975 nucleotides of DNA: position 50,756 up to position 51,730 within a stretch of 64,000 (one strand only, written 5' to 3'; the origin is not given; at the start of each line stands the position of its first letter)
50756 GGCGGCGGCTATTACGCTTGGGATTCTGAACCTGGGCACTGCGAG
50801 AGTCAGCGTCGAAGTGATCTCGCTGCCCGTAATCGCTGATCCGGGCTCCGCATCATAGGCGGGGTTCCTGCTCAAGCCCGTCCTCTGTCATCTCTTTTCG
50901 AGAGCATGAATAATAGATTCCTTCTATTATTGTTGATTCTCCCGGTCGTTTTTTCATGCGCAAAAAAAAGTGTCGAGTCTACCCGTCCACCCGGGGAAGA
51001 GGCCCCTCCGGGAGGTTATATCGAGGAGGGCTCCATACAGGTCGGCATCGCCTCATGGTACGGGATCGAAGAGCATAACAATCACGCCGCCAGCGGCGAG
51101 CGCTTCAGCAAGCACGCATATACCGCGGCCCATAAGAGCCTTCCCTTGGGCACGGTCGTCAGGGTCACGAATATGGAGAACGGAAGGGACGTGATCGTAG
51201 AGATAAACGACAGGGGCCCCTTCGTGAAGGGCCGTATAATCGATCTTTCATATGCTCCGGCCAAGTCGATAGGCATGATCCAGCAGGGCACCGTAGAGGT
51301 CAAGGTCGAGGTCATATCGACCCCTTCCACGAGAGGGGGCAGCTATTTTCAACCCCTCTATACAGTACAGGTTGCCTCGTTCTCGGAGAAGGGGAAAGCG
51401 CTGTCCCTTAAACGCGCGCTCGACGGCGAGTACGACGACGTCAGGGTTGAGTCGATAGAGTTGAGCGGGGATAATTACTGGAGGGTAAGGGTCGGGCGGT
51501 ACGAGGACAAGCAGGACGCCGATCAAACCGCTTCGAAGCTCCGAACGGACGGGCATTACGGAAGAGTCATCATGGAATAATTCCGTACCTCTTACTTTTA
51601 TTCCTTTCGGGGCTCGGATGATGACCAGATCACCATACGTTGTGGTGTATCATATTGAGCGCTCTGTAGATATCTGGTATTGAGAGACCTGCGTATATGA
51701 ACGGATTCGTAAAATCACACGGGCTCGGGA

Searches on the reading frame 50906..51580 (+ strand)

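Call 68: search_protein_families(library=pfam, proteins=[window:50906-51580:+], max_evalue=0.001)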
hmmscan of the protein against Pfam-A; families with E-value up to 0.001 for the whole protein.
window:50906-51580:+ (224 aa): 2 families
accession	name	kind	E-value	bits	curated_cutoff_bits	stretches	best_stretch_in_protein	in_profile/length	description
PF03330.24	DPBB_1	-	1.2e-24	86.8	28.8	1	45-134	2-83/83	Lytic transglycolase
PF05036.18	SPOR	-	1.2e-13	51.6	21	1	151-216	4-68/76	SPOR domain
